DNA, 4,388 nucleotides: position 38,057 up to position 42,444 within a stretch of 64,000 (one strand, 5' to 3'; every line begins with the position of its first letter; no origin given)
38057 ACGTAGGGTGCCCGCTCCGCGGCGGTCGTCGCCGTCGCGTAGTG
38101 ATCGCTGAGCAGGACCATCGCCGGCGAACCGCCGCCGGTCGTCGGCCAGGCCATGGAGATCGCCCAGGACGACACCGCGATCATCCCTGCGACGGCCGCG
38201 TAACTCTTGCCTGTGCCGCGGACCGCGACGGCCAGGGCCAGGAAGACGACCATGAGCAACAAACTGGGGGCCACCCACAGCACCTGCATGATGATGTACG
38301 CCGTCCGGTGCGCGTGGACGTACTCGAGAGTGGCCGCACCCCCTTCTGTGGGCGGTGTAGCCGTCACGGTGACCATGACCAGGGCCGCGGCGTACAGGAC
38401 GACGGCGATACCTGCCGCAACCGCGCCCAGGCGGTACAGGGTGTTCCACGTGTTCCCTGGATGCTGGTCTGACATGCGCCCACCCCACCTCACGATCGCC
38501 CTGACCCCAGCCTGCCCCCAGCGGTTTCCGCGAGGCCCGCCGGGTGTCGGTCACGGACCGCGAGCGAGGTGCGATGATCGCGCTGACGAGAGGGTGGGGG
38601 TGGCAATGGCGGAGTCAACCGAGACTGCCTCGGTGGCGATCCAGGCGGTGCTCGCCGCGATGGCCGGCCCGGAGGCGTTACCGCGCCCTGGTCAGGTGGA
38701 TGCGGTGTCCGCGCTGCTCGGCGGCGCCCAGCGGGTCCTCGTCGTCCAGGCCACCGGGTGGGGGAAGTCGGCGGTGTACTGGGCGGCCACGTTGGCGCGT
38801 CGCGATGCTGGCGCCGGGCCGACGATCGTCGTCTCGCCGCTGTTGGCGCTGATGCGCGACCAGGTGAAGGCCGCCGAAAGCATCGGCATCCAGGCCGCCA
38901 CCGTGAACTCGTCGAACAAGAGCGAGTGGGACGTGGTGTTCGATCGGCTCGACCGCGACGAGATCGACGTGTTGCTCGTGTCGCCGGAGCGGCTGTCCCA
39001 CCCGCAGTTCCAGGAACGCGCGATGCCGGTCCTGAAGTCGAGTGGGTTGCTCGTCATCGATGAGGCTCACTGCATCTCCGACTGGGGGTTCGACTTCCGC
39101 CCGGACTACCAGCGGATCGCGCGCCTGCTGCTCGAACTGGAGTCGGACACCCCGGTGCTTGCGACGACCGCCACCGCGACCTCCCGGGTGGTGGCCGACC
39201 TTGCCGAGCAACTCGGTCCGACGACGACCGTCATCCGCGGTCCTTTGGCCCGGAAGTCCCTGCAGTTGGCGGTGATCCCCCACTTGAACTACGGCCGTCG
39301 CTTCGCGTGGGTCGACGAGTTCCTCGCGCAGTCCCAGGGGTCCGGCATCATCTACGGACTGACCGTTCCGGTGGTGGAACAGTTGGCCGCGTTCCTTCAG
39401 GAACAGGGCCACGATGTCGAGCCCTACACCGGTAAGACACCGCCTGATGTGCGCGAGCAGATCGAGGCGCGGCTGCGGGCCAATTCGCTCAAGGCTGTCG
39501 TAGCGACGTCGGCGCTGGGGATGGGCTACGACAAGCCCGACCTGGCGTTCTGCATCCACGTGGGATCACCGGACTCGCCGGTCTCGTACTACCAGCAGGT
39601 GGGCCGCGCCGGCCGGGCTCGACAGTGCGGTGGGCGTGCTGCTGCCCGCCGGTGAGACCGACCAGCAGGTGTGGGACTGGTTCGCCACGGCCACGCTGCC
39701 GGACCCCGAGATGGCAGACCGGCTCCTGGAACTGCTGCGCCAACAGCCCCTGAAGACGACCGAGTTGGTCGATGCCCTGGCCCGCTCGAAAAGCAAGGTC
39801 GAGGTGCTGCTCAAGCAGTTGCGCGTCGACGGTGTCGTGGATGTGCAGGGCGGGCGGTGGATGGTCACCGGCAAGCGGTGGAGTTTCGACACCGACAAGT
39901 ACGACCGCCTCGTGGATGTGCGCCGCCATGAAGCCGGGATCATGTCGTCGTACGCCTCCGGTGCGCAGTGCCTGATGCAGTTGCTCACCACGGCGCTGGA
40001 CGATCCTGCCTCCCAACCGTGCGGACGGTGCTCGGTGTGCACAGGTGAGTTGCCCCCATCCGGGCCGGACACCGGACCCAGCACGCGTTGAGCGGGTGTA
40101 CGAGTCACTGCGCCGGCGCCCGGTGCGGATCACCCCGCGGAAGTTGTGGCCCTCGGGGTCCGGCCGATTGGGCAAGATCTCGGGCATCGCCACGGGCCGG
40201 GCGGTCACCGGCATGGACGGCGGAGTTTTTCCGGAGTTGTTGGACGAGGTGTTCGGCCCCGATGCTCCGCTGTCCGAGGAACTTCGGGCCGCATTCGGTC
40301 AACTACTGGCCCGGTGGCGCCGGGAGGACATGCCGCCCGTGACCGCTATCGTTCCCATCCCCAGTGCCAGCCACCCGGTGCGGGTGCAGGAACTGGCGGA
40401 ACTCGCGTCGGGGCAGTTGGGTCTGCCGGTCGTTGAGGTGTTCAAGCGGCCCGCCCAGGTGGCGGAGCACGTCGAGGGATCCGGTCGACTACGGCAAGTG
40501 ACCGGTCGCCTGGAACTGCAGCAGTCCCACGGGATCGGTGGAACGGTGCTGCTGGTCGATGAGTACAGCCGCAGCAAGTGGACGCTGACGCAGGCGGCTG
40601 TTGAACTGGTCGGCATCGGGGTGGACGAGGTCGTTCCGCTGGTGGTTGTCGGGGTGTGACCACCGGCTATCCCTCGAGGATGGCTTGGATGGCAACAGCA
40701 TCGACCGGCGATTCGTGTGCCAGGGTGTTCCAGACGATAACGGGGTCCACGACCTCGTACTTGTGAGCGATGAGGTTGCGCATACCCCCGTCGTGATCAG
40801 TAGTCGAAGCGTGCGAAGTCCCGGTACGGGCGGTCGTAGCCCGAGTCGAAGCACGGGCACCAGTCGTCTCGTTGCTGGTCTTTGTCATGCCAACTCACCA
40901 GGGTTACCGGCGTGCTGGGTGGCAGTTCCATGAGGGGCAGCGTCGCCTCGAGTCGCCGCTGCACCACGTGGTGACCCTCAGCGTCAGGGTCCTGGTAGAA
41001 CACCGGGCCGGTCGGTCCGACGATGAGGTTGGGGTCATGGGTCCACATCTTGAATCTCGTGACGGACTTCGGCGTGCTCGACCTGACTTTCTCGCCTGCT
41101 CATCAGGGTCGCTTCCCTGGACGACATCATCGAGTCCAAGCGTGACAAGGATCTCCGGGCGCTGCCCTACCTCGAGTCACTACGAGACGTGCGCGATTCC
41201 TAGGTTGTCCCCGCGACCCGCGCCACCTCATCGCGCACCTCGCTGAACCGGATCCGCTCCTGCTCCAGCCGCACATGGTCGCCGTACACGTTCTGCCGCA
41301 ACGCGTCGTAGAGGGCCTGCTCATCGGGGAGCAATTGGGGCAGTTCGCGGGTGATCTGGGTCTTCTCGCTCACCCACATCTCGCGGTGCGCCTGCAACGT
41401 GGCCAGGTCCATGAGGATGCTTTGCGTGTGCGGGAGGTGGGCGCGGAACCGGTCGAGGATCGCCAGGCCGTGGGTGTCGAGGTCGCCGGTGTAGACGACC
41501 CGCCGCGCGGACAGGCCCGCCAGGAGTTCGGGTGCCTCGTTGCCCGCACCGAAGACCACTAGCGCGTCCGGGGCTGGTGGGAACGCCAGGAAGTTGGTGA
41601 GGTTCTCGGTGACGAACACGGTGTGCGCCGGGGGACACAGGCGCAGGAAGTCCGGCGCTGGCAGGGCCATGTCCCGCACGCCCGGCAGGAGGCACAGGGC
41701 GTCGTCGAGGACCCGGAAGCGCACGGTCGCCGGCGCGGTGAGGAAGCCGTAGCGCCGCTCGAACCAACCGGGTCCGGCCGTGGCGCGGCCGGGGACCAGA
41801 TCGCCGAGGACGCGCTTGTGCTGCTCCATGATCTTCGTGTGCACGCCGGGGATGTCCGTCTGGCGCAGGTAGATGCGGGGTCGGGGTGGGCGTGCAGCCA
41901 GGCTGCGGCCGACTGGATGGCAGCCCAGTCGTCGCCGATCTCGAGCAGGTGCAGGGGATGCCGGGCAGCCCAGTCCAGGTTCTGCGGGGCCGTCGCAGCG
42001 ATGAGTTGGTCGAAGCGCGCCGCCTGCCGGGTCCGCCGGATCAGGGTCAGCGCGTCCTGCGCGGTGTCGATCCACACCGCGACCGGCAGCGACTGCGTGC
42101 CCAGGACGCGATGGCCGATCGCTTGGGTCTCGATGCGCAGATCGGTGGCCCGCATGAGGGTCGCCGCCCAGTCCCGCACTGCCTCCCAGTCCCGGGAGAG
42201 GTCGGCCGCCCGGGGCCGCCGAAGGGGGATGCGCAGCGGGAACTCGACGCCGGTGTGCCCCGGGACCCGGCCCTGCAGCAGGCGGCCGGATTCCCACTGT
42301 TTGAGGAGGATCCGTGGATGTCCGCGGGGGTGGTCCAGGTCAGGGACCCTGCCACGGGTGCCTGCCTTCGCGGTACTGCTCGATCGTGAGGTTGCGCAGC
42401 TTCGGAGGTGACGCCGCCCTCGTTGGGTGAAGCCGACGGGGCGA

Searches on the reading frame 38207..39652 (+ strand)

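Call 86: search_protein_families(library=pfam, max_evalue=0.01, proteins=[window:38207-39652:+])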
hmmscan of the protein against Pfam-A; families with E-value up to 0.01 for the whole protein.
window:38207-39652:+ (482 aa): 4 families
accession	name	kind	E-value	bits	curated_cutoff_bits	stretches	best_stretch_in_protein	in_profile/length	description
PF00270.35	DEAD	-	1.2e-25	90.6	26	1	161-331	2-166/167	DEAD/DEAH box helicase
PF00271.37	Helicase_C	-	2.8e-17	63.4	23.5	1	368-471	5-109/110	Helicase conserved C-terminal domain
PF04851.21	ResIII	-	2.8e-09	37.5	22.5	1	159-323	4-161/164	Type III restriction enzyme, res subunit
PF02310.24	B12-binding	-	0.0087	16.3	32.1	0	392-436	19-59/121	B12 binding domain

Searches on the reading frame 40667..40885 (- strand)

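Call 86: search_protein_families(library=pfam, max_evalue=0.01, proteins=[window:40667-40885:-])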
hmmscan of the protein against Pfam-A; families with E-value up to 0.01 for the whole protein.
window:40667-40885:- (72 aa): 1 family
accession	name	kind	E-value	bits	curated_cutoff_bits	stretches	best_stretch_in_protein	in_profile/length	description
PF01934.22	HepT-like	-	4.3e-06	26.9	23.5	1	34-62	85-113/120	Ribonuclease HepT-like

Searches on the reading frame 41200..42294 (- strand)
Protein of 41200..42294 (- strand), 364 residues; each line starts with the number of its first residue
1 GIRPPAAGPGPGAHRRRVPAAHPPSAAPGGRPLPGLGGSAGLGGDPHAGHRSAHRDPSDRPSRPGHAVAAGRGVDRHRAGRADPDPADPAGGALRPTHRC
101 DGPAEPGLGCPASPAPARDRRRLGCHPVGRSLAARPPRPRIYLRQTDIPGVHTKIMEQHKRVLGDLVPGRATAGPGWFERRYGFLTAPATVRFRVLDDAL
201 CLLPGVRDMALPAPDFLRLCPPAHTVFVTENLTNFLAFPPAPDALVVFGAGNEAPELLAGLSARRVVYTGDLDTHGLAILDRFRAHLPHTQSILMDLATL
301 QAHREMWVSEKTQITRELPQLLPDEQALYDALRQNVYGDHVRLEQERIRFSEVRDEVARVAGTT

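Call 86: search_protein_families(library=pfam, max_evalue=0.01, proteins=[window:41200-42294:-])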
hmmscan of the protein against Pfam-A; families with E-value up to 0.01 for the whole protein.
window:41200-42294:- (364 aa): 2 families
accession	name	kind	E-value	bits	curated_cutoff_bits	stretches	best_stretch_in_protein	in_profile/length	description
PF09983.15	JetD_C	-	8.2e-46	156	22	1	183-356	1-178/179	Wadjet protein JetD, C-terminal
PF11795.13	DUF3322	-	9.8e-08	32.7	22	1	136-167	158-189/190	Uncharacterized protein conserved in bacteria N-term (DUF3322)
